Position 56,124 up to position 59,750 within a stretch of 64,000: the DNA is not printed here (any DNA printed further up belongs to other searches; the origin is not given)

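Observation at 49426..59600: DUF499 ATPase, DUF1156 Zn-ribbon methyltransferase and PLD-SNF2 helicase cluster with two small accessory genes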

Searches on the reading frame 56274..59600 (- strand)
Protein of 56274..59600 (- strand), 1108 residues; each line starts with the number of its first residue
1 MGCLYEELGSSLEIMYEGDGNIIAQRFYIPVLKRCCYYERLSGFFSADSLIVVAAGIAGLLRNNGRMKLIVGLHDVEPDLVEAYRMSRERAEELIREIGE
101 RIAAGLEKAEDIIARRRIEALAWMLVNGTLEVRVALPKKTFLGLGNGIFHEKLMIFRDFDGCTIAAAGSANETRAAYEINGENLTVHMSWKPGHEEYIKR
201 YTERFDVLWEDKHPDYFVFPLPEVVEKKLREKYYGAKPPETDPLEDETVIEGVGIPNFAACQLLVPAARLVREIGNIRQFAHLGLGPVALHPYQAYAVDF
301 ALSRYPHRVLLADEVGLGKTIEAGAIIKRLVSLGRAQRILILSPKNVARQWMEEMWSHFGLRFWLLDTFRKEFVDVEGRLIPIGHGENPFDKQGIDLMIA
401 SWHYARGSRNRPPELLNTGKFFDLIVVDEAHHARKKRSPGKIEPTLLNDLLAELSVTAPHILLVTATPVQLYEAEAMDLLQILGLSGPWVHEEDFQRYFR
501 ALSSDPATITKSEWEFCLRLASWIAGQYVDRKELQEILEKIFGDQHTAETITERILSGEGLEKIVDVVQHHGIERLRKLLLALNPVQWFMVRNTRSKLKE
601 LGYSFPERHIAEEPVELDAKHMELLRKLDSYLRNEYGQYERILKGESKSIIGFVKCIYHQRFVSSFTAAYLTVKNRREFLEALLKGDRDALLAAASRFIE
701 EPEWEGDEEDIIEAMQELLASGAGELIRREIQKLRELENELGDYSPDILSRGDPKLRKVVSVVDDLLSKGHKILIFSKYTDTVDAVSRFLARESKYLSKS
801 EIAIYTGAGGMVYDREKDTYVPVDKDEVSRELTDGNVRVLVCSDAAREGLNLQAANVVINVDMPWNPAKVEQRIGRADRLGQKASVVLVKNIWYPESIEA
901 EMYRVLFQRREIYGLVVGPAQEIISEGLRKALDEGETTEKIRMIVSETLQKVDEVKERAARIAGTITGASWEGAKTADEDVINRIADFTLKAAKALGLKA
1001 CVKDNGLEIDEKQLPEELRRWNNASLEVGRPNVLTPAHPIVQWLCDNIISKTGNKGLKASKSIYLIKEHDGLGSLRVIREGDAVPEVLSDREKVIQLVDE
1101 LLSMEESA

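Call 3: search_protein_families(library=pfam, proteins=[window:56274-59600:-], max_evalue=0.01)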
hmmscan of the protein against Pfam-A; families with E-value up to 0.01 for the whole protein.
window:56274-59600:- (1108 aa): 5 families
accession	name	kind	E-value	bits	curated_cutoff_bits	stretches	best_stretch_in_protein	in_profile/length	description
PF00271.37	Helicase_C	-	1.6e-20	73.8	23.5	1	761-881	4-110/110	Helicase conserved C-terminal domain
PF00176.29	SNF2-rel_dom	-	5.1e-17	62.4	24.9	1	293-635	1-257/290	SNF2-related domain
PF04851.21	ResIII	-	3.2e-12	47.1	22.5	1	289-469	3-163/164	Type III restriction enzyme, res subunit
PF13091.12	PLDc_2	-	3.2e-06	27.5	27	1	126-209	65-132/132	PLD-like domain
PF00270.35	DEAD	-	0.001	19.3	26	1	292-469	2-161/167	DEAD/DEAH box helicase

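Call 4: search_protein_families(library=padloc, proteins=[window:56274-59600:-], max_evalue=0.01)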
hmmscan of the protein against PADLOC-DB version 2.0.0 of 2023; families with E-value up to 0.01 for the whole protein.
window:56274-59600:- (1108 aa): 58 families (the best 25 are shown)
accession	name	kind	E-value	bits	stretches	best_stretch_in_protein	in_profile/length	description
PDLC02621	DrmD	-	6.3e-65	218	2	587-1029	333-779/1040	DrmD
PDLC02193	PLD_Helicase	-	8.8e-65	217.4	2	307-914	246-832/905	-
PDLC02707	PbeA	-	4e-58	195.5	1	12-435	7-392/672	PbeA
PDLC02500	BrxHI|BrxHII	-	4e-56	189.1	2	605-912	324-604/933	BrxHI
PDLC00659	HmaA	-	2.3e-55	186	2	605-912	324-641/1176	SNF2 helicase / DEAD-box helicase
PDLC02704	PbeA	-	4.6e-53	178.7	1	12-360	6-328/682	PbeA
PDLC02504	BrxHI|BrxHII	-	3.9e-50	168.7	2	587-911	307-611/971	BrxHII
PDLC02619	DrmD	-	1.7e-44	150.2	2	835-941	488-589/872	DrmD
PDLC02623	DrmD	-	3.2e-43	145.7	1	302-953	114-699/1040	DrmD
PDLC02572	DrmA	-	3.2e-42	142.5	2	292-483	121-311/1043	DrmA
PDLC02703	PbeA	-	1.2e-41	141.1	1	16-251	10-242/626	PbeA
PDLC02843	DpdE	-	5.9e-41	138.3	3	749-886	546-677/1091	DpdE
PDLC02620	DrmD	-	2.4e-39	133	2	588-911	302-607/1060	DrmD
PDLC02844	DpdE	-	3.7e-36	122.4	2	260-483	127-320/1074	DpdE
PDLC02632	DrmD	-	4e-36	122.7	2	589-895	335-636/662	DrmD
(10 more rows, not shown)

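Call 53: search_dna_similar(query=window:56274-59600:-, collection=plasmids, mode=protein, max_rows=60, max_evalue=1e-20)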
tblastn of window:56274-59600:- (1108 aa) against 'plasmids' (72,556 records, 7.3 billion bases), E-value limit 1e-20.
Records with a match: 75; places in all: 83; records where one place covers at least 80% of the query: 44.
Best place of each record, by identity: <60% 75.
By first word of the organism name: Acinetobacter 7; Leptolyngbya 6; Haloarcula 4; Nostoc 4; Halobacterium 4; Rhodococcus 3; Aminobacter 3; Haloplanus 3; Sinorhizobium 2; Pseudanabaena 2; and 32 more.
By predicted mobility (MOB-suite, as given by PLSDB): non-mobilizable 53; conjugative 13; mobilizable 9.
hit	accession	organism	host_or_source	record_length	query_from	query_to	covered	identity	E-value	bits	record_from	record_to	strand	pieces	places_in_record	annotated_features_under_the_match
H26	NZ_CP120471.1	Haladaptatus sp. DYSN1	cell culture,sediment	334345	3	928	84%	36.1%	1e-145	492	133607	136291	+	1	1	helicase-related protein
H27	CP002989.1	halophilic archaeon DL31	-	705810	13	963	86%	30.3%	1e-99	355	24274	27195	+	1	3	helicase domain-containing protein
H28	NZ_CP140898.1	Sinorhizobium medicae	Medicago lupulina,whole organism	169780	2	955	86%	29.9%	5e-89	323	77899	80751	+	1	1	helicase-related protein | DUF1156 domain-containing protein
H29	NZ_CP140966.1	Sinorhizobium medicae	Medicago lupulina,whole organism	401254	2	955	86%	29.9%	5e-89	323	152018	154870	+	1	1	helicase-related protein | DUF1156 domain-containing protein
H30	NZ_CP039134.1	Haloarcula marismortui ATCC 43049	Cell culture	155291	11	982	88%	29.2%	1e-95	343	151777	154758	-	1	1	helicase-related protein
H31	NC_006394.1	Haloarcula marismortui ATCC 43049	-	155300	11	982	88%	29.2%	1e-95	343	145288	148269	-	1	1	helicase-related protein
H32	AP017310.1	Leptolyngbya sp. NIES-3755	-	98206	13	940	84%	30.5%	7e-111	389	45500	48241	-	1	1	helicase-like protein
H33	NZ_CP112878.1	Pseudanabaena galeata CCNP1313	-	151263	13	925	82%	31.0%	2e-100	357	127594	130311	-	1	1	helicase-related protein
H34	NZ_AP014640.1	Leptolyngbya boryana IAM M-101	-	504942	13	940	84%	30.5%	2e-109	385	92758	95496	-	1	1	SNF2-related protein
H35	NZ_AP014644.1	Leptolyngbya boryana dg5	-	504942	13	940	84%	30.5%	2e-109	385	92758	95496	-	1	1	SNF2-related protein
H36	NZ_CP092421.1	Leptolyngbya boryana IU 594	-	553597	13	940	84%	30.5%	2e-109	385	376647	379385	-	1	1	SNF2-related protein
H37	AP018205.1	Leptolyngbya boryana NIES-2135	-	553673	13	940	84%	30.5%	2e-109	385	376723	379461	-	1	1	helicase-like protein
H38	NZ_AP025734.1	Nostoc cf. commune SO-36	-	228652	13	926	82%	31.0%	1e-107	379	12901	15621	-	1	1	helicase-related protein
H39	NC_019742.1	Allocoleopsis franciscana PCC 7113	-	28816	11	926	83%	30.8%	1e-109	385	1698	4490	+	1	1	SNF2-related protein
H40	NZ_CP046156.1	Leptolyngbya sp. BL0902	cell culture,open pond on an algae farm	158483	13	926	82%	30.7%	8e-105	371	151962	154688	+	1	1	helicase-related protein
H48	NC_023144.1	Rhodococcus pyridinivorans SB3094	-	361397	27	934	82%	30.4%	2e-93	337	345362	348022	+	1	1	SNF2-related protein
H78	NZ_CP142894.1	Acinetobacter baumannii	Homo sapiens,Cell culture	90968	108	915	73%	25.1%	5e-44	183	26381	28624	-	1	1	phospholipase D-like domain-containing anti-phage protein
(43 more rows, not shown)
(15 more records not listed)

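Call 54: get_annotated_region(hit=H26, flank=9000)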
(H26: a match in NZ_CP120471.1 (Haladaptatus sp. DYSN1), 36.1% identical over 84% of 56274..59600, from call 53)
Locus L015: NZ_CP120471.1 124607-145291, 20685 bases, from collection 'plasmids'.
description: Haladaptatus sp. DYSN1 plasmid unnamed1, complete sequence
organism: Haladaptatus sp. DYSN1 (NCBI taxid 3032580)
taxonomy: Archaea; Euryarchaeota; Halobacteria; Halobacteriales; Haladaptataceae; Haladaptatus; Haladaptatus sp. DYSN1
host: -; source: cell culture,sediment; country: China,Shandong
typing (MOB-suite, as given by PLSDB): non-mobilizable; mating-pair formation MPF_T
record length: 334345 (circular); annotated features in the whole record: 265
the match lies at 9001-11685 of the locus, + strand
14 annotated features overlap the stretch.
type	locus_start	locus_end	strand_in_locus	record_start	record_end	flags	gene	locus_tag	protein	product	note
CDS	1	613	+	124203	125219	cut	-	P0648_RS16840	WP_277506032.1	hypothetical protein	-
CDS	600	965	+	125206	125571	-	-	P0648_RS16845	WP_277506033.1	type II toxin-antitoxin system PemK/MazF family toxin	-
CDS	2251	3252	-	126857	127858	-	-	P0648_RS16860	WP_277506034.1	type I restriction enzyme HsdR N-terminal domain-containing protein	-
CDS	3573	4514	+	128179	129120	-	-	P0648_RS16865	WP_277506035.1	DUF4268 domain-containing protein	-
CDS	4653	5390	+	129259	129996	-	-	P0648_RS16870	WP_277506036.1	hypothetical protein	-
CDS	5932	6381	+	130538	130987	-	-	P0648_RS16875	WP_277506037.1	hypothetical protein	-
CDS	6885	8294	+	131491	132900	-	-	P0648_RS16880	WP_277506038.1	ATP-binding protein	-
CDS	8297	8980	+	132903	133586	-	-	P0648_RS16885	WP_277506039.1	hypothetical protein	-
CDS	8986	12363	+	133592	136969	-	-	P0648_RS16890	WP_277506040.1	helicase-related protein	-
CDS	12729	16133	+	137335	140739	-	-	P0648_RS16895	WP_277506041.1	DEAD/DEAH box helicase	-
CDS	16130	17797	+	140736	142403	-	-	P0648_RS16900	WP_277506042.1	DUF1998 domain-containing protein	-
CDS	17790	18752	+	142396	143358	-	-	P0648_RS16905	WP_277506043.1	phospholipase D-like domain-containing protein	-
CDS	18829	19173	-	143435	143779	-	-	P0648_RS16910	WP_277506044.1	hypothetical protein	-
CDS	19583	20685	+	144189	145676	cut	-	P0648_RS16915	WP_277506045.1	hypothetical protein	-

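Call 55: get_annotated_region(hit=H48, flank=9000)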
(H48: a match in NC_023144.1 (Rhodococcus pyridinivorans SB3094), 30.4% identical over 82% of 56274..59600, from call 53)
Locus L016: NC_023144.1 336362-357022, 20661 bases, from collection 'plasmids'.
description: Rhodococcus pyridinivorans SB3094 plasmid unnamed, complete sequence
organism: Rhodococcus pyridinivorans SB3094 (NCBI taxid 1435356)
taxonomy: Bacteria; Actinomycetota; Actinomycetes; Mycobacteriales; Nocardiaceae; Rhodococcus; Rhodococcus pyridinivorans; Rhodococcus pyridinivorans SB3094
host: -; source: -; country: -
typing (MOB-suite, as given by PLSDB): non-mobilizable
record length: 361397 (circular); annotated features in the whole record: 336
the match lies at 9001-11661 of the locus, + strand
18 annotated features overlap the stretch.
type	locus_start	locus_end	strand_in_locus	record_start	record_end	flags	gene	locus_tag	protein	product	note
CDS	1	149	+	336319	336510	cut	-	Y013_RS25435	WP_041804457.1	hypothetical protein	-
CDS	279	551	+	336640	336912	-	-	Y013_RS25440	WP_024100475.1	hypothetical protein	-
CDS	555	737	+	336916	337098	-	-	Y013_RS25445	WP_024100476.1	hypothetical protein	-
CDS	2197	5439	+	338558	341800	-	-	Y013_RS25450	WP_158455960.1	DUF499 domain-containing protein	-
CDS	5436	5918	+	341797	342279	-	-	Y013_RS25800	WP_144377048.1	hypothetical protein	-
CDS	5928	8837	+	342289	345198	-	-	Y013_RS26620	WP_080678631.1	DUF1156 domain-containing protein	-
CDS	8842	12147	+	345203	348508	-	-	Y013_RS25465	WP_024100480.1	SNF2-related protein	-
CDS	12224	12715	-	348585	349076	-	-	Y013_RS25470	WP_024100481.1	hypothetical protein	-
CDS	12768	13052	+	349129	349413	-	-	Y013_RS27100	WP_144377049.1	hypothetical protein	-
CDS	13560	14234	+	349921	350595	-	-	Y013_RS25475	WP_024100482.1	NYN domain-containing protein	-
CDS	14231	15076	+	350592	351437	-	-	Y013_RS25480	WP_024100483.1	hypothetical protein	-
CDS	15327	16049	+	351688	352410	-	-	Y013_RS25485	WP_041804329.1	hypothetical protein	-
CDS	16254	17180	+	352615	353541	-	-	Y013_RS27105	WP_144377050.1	hypothetical protein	-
CDS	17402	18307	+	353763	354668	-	-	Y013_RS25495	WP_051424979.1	DNA-processing protein DprA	GO:0009294 - DNA-mediated transformation [Evidence IEA]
CDS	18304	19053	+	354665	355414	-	-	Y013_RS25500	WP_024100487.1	hypothetical protein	-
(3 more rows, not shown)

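Call 56: get_annotated_region(hit=H78, flank=9000)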
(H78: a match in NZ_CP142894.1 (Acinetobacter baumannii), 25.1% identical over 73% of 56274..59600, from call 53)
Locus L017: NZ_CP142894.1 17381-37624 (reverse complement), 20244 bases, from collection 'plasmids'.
description: Acinetobacter baumannii strain B20AB01 plasmid pB20AB01c, complete sequence
organism: Acinetobacter baumannii (NCBI taxid 470)
taxonomy: Bacteria; Pseudomonadota; Gammaproteobacteria; Moraxellales; Moraxellaceae; Acinetobacter; Acinetobacter baumannii
host: -; source: Homo sapiens,Cell culture; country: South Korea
typing (MOB-suite, as given by PLSDB): conjugative; replicon rep_cluster_734; relaxase MOBF; mating-pair formation MPF_F
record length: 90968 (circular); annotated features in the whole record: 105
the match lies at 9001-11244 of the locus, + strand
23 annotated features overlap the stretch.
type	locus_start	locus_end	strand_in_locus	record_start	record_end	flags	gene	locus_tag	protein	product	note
CDS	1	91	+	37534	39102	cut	-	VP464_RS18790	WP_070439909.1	Tn7-like element transposition protein TnsE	-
CDS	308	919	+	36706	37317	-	-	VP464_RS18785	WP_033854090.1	hypothetical protein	-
CDS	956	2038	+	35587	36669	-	-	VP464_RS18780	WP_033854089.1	XRE family transcriptional regulator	-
CDS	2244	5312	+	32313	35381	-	-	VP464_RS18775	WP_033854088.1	anti-phage-associated DUF499 domain-containing protein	GO:0051607 - defense response to virus [Evidence IEA]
CDS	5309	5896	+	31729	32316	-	-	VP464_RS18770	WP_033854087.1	anti-phage-associated DUF3780 domain-containing protein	GO:0051607 - defense response to virus [Evidence IEA]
CDS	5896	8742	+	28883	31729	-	-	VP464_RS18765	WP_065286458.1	anti-phage-associated DUF1156 domain-containing protein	GO:0051607 - defense response to virus [Evidence IEA]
CDS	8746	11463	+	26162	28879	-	-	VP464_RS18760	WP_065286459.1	phospholipase D-like domain-containing anti-phage protein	GO:0051607 - defense response to virus [Evidence IEA]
CDS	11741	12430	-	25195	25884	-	-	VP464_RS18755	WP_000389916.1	DUF2786 domain-containing protein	-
CDS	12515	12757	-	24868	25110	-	-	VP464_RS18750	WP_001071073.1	hypothetical protein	-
CDS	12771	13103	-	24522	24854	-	-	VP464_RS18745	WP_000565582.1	hypothetical protein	-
CDS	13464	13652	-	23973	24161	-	-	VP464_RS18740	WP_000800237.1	hypothetical protein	-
CDS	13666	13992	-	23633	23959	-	-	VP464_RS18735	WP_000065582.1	H-NS histone family protein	-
CDS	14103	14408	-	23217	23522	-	-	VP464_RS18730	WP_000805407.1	hypothetical protein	-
CDS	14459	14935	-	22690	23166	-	-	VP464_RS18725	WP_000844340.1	thermonuclease family protein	-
CDS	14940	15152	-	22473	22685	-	-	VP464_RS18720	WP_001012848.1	hypothetical protein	-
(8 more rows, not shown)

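Call 58: search_protein_families(library=ncbifam, proteins=[window:56274-59600:-, L017:5309-5896:+], max_evalue=0.01)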
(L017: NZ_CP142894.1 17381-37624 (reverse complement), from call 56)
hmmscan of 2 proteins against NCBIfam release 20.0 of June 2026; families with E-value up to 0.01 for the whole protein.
window:56274-59600:- (1108 aa): 26 families (the best 25 are shown)
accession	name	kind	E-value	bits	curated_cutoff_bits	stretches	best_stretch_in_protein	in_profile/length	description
NF042964.1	phospholipD_antiphage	equivalog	1.2e-97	328.3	1100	1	23-940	13-850/895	phospholipase D-like domain-containing anti-phage protein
NF038317.1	DISARM_DrmD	equivalog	6.8e-77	259.7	610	2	588-1039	318-774/1021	DISARM system SNF2-like helicase DrmD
NF041062.1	DpdE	equivalog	1.8e-55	188.4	500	1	288-992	152-754/1048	protein DpdE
NF003426.0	PRK04914.1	equivalog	1.9e-54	185.3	576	2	289-633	153-456/959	RNA polymerase-associated protein RapA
NF038318.1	DISARM_DrmD_b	equivalog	1.1e-44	152.8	950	2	835-941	485-586/868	DISARM system SNF2-like helicase DrmD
NF053675.1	pilus_reg_Snf2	equivalog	1e-17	63.6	1100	2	758-889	865-981/1029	pilus expression-regulating Snf2 family helicase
NF058637.1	helic_SCO1167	equivalog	1.5e-13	49.8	1200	1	755-926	764-919/932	SCO1167/SCO6262 family helicase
NF010337.0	PRK13766.1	equivalog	4.4e-10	38.3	610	1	752-890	346-478/781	Hef nuclease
NF041790.1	anti-phage_ZorD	equivalog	2.5e-09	35.6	1500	1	753-887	904-1031/1035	type I Zorya anti-phage system protein ZorD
NF053631.1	RNA_helic_CshA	equivalog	4.8e-08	32.3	646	1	825-962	276-416/434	degradosome RNA helicase CshA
NF008394.0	PRK11192.1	equivalog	5.8e-08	32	507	1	827-887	288-348/441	ATP-dependent RNA helicase SrmB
NF046051.1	restrict_EcoAI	equivalog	9.4e-08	30.9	550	1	293-432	161-285/768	EcoAI/FtnUII family type I restriction enzme subunit R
NF008744.0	PRK11776.1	equivalog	1.4e-07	30.4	524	1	824-885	280-341/460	ATP-dependent RNA helicase DbpA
NF053711.1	RNA_heli_RhlE1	exception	7.6e-06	24.9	750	1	831-900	289-361/434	RNA helicase RhlE1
TIGR03817.1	DECH_helic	hypoth_equivalog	2.3e-05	22.8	874.1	1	817-889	310-382/742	helicase/secretion neighborhood putative DEAH-box helicase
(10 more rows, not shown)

L017:5309-5896:+ (195 aa): 1 family
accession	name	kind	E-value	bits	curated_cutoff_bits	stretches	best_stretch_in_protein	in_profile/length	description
NF042961.1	DUF3780_antiphage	equivalog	8.8e-79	263.6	200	1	4-184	1-181/184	anti-phage-associated DUF3780 domain-containing protein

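Call 69: find_homologous_proteins(query=L017:5309-5896:+, max_evalue=0.001)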
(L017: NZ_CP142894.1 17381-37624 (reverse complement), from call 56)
Query L017:5309-5896:+ (195 aa): 1327 proteins with E <= 0.001 among 1396 candidates; the best 120 are listed.
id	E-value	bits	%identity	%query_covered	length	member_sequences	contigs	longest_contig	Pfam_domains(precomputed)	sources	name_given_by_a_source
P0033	5.8e-119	413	89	100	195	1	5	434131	PF12635.13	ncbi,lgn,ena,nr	ncbi:TPA: DUF3780 domain-containing protein [Escherichia coli]|nr:DUF3780 domain-containing protein 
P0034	3.2e-118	410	89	100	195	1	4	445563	PF12635.13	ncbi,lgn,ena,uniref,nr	ncbi:anti-phage-associated DUF3780 domain-containing protein [Escherichia coli]|uniref:anti-phage-as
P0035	1.2e-117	409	88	100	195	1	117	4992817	PF12635.13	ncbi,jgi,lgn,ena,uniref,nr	ncbi:Protein of uncharacterised function (DUF3780) [Enterobacter hormaechei]|jgi:hypothetical protei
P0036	1.5e-117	408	89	100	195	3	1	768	PF12635.13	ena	-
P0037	4.5e-117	407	88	100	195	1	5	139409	PF12635.13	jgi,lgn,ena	-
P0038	4.7e-117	407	88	100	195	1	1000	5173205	PF12635.13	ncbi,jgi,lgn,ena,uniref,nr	ncbi:anti-phage-associated DUF3780 domain-containing protein [Escherichia coli]|uniref:DUF3780 domai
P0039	7.3e-117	406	88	100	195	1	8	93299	PF12635.13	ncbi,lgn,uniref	ncbi:anti-phage-associated DUF3780 domain-containing protein [Enterobacter bugandensis]|uniref:anti-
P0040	1.2e-116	405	88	100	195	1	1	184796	PF12635.13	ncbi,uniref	ncbi:anti-phage-associated DUF3780 domain-containing protein [Escherichia coli]|uniref:anti-phage-as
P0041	1.6e-116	405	88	100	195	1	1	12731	PF12635.13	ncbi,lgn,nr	ncbi:DUF3780 domain-containing protein [Escherichia coli]|nr:DUF3780 domain-containing protein [Esch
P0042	1.8e-116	405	88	100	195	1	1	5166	PF12635.13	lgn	-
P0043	1.8e-116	405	88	100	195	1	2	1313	PF12635.13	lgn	-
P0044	4.3e-116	403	88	100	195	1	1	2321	PF12635.13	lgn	-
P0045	4.4e-116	403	87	100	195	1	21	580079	PF12635.13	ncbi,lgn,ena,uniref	ncbi:TPA: anti-phage-associated DUF3780 domain-containing protein [Enterobacter roggenkampii]|uniref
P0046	7.0e-116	403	88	100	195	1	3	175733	PF12635.13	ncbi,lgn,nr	ncbi:DUF3780 domain-containing protein [Escherichia coli]|nr:DUF3780 domain-containing protein [Esch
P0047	8.1e-116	403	88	100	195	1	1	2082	PF12635.13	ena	-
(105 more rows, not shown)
